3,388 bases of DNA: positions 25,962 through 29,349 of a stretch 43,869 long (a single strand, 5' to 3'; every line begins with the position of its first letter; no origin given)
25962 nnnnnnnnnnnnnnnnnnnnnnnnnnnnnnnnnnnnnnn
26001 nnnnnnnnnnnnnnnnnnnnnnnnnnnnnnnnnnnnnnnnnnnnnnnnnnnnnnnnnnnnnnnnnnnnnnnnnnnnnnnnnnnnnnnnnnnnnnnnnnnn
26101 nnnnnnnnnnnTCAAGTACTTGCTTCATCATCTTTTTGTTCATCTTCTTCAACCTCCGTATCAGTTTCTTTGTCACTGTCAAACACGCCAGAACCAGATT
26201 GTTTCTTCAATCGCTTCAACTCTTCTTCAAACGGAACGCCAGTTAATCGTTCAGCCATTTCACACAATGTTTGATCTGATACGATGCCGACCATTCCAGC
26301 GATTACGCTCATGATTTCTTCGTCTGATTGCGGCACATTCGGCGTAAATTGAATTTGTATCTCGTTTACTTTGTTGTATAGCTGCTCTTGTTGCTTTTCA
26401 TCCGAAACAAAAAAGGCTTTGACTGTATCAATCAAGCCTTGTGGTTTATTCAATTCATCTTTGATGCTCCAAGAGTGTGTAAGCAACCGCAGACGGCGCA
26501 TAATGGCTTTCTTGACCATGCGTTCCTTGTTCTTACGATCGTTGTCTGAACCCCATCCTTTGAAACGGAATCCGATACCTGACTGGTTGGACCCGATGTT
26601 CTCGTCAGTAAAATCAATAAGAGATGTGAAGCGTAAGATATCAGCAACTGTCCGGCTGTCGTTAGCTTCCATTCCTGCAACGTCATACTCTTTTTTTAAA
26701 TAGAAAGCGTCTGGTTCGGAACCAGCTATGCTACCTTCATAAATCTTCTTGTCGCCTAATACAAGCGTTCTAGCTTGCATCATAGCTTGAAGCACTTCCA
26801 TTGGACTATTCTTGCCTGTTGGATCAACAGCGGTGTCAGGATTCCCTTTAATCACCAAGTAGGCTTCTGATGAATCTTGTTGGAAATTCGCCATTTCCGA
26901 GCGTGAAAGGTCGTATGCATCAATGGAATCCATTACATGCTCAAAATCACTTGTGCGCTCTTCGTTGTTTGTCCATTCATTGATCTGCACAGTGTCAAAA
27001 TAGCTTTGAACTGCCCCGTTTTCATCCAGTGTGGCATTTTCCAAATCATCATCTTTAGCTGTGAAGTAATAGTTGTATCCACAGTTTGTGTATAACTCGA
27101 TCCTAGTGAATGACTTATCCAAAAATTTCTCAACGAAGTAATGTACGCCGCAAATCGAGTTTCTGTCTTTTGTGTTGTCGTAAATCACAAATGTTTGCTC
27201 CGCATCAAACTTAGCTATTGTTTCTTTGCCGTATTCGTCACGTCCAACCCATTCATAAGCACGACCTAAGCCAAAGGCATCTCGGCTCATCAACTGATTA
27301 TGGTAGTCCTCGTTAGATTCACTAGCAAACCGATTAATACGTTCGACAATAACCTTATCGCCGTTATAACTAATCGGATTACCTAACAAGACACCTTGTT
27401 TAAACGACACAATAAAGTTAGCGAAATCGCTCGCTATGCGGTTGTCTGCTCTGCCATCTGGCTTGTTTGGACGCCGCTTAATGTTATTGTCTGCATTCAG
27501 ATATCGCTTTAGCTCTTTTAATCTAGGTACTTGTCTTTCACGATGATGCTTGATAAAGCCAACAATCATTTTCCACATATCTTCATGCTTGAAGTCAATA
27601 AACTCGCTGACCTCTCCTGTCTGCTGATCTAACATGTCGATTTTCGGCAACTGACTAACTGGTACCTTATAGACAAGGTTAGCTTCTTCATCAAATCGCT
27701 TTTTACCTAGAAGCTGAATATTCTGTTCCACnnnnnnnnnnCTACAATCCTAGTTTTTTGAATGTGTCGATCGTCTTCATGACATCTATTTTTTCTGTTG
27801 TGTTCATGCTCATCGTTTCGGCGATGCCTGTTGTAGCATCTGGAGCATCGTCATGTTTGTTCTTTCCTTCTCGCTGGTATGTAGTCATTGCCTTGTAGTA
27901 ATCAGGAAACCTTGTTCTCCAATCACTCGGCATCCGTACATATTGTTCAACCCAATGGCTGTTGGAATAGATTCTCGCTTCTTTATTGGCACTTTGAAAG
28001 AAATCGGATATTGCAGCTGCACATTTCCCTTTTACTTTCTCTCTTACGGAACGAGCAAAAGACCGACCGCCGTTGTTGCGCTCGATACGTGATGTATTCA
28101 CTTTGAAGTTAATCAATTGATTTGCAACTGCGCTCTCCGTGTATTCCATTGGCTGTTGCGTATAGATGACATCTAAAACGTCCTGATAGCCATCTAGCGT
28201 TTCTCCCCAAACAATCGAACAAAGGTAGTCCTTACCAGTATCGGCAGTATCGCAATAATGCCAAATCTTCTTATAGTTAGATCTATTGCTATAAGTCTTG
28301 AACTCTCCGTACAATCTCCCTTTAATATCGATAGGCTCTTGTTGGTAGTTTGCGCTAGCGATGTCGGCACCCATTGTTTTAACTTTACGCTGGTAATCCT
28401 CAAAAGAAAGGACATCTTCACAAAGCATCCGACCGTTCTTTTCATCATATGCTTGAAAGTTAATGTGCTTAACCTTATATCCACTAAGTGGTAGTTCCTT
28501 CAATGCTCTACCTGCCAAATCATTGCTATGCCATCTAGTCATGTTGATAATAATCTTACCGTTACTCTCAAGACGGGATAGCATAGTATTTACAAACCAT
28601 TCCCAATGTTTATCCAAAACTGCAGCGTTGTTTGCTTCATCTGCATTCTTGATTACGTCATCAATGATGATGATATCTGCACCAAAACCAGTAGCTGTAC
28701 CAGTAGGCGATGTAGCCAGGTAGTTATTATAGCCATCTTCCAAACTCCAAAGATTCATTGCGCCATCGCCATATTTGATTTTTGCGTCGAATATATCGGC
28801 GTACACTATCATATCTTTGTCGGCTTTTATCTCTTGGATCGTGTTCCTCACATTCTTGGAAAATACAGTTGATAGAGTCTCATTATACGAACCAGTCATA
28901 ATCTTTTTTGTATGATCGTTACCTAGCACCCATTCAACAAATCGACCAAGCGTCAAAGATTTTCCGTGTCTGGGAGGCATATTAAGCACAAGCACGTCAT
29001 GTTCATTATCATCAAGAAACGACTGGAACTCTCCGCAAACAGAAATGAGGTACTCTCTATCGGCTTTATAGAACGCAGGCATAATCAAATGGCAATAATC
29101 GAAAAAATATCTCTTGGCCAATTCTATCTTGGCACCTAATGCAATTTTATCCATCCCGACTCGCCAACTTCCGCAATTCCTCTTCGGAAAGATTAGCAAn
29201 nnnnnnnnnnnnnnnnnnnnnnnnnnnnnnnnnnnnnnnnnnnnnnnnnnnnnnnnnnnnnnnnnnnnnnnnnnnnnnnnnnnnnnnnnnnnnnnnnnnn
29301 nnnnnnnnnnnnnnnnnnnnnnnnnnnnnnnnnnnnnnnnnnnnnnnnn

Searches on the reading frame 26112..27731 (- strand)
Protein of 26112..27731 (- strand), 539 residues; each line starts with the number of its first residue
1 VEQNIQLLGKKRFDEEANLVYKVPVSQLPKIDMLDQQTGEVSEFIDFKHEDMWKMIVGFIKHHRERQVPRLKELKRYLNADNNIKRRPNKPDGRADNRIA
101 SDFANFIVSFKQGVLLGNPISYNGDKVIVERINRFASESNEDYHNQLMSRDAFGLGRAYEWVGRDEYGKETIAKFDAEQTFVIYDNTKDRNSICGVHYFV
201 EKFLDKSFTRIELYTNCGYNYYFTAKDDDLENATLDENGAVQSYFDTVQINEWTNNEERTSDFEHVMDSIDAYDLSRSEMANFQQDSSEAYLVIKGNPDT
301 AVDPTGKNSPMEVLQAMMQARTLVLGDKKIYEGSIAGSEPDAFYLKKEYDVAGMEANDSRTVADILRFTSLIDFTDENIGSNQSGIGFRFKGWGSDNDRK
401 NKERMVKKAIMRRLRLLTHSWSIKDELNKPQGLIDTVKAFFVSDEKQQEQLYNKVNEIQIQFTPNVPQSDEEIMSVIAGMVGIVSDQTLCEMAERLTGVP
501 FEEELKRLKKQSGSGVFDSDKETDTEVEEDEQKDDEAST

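Call 81: search_protein_families(library=phrogs, proteins=[window:26112-27731:-], max_evalue=1e-8)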
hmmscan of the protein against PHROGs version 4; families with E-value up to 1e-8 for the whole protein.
window:26112-27731:- (539 aa): 5 families
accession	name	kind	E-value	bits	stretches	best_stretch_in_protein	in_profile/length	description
phrog_64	-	head and packaging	1.7e-115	387.5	1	5-535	3-518/547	portal protein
phrog_9064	-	head and packaging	6.9e-28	98.8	1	261-429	2-149/228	portal protein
phrog_8065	-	unknown function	7.9e-24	85.6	1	54-167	43-159/165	-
phrog_38065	-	head and packaging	1.6e-21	77.7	1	56-134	27-106/106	portal protein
phrog_4436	-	unknown function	1.6e-10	41.7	0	53-115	42-106/107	-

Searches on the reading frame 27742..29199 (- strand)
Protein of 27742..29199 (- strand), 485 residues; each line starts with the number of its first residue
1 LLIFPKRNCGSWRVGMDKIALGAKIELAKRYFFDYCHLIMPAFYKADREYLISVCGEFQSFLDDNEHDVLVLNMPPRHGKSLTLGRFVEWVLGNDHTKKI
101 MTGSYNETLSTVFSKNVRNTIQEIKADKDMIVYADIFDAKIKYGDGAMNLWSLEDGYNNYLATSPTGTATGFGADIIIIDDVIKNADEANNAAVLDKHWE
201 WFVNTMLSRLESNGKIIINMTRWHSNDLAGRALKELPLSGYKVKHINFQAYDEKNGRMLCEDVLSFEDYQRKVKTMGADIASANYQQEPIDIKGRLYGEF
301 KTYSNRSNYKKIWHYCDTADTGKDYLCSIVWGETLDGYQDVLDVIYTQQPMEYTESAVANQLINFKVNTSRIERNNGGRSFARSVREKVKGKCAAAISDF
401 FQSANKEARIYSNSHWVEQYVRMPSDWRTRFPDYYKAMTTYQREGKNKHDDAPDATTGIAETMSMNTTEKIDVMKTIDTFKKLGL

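Call 81: search_protein_families(library=phrogs, proteins=[window:27742-29199:-], max_evalue=1e-8)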
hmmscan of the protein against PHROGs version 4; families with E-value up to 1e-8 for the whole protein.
window:27742-29199:- (485 aa): 5 families
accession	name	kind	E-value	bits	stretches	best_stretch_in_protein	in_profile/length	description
phrog_30251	-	head and packaging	1.6e-175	586.6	1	18-472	7-470/799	terminase large subunit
phrog_38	-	head and packaging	3.2e-102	344.5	1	21-467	263-707/760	terminase large subunit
phrog_4758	-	head and packaging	3.3e-55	188.1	1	19-254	7-239/243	terminase large subunit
phrog_5573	-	head and packaging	5.2e-41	141.7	1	241-467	10-239/250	terminase large subunit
phrog_8148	-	head and packaging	1.1e-30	106.7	1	16-76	4-64/64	terminase small subunit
